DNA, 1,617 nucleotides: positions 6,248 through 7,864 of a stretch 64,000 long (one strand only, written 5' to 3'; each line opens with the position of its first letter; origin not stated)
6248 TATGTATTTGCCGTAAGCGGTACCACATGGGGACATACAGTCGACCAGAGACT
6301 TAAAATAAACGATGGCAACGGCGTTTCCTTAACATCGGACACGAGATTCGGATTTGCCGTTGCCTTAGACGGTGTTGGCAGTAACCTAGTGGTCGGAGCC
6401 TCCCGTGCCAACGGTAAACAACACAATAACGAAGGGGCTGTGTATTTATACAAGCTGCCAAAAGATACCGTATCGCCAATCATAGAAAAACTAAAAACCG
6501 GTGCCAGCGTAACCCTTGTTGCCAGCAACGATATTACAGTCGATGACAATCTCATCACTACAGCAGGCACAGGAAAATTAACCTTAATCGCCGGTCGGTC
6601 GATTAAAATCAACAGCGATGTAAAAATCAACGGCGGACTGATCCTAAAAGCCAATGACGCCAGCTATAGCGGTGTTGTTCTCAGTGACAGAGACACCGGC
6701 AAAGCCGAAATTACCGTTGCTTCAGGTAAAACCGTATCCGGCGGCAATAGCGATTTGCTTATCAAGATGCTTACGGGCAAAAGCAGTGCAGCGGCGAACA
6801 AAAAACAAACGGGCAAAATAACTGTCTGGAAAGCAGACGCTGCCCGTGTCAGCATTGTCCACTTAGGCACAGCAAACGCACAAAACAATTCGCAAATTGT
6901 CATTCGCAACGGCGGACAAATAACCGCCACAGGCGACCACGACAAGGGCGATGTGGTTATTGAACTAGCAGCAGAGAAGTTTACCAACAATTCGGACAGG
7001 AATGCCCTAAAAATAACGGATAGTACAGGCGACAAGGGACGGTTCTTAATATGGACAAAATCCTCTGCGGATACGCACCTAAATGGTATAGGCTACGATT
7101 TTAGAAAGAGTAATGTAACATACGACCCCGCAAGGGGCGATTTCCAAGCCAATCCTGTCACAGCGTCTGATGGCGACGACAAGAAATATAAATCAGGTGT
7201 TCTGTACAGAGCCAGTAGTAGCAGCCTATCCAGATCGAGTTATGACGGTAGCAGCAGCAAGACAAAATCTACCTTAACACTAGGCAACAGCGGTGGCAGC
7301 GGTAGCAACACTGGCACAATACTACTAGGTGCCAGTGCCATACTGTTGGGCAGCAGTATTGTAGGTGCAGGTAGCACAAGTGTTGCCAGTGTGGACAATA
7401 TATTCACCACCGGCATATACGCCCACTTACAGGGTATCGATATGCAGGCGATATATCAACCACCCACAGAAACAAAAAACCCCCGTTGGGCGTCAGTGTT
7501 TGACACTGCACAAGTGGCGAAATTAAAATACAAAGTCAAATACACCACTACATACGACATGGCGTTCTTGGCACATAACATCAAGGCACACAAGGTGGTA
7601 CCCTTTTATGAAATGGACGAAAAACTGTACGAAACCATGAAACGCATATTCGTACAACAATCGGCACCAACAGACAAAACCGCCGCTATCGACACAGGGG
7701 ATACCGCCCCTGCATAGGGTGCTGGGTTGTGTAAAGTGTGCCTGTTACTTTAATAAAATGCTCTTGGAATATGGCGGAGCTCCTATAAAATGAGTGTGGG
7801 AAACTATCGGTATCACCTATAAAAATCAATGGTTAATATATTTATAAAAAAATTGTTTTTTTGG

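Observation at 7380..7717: Novel ~95-aa C-terminal domain shared by both giant proteins, preceded by Ser/Gly/Ala-rich low-complexity linkers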

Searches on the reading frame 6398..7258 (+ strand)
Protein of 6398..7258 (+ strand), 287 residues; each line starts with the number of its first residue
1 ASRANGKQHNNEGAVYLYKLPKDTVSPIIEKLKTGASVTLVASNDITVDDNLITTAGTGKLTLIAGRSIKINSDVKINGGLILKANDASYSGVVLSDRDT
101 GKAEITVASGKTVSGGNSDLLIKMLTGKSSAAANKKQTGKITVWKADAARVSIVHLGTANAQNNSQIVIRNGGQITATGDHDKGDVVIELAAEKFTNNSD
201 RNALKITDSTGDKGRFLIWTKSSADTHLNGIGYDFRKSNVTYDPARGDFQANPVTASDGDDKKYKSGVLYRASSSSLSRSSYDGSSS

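Call 79: search_protein_families(library=pfam, proteins=[window:6398-7258:+], max_evalue=1)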
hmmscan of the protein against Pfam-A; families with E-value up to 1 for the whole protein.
window:6398-7258:+ (287 aa): 2 families
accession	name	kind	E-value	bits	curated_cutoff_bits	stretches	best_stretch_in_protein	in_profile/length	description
PF12985.13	DUF3869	-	0.028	15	24.5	1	24-75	7-57/85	Domain of unknown function (DUF3869)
PF23981.1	DUF7305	-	0.16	12.3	27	1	34-110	68-136/185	Domain of unknown function (DUF7305)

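Call 91: predict_structure(alignment_id=A5)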
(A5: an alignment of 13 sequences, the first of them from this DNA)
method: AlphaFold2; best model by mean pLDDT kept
length: 254 residues; sequences in the alignment: 13
mean_pLDDT: 87.2   pTM: 0.89
mean pLDDT of the five models: 87.2, 84.9, 80.2, 76.1, 75.1
residues with pLDDT >= 90: 151; 70-90: 73; 50-70: 28; < 50: 2
segments of 3 or more residues with pLDDT < 50: none
pLDDT, mean of each block of 10 residues (from residue 1): 77 95 93 96 94 98 86 75 94 97 78 70 97 81 89 94 92 95 89 90 93 88 83 60 87 60
secondary structure, 60 per line:
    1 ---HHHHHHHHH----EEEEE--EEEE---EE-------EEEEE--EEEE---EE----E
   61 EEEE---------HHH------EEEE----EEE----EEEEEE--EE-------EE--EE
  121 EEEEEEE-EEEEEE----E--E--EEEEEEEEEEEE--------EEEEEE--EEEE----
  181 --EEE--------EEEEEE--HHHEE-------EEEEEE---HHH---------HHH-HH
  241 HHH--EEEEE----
elements in order: H4-12 E17-21 E24-27 E40-44 E47-50 E60-64 E83-86 E91-93 E98-103 E119-127 E129-134 E145-156 E165-170 E173-176 E183-185 E194-199 E214-219 H239-243 E246-250

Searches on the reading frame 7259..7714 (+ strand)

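Call 8: search_protein_families(library=pfam, proteins=[window:7259-7714:+], max_evalue=0.1)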
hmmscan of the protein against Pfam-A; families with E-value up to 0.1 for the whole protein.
window:7259-7714:+ (152 aa): 2 families
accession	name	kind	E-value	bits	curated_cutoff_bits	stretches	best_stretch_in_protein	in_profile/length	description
PF09162.16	Tap-RNA_bind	-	0.0093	16.3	24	1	92-136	5-49/80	Tap, RNA-binding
PF11765.13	Hyphal_reg_CWP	-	0.075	12.3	28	1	2-51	148-197/328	Hyphally regulated cell wall protein N-terminal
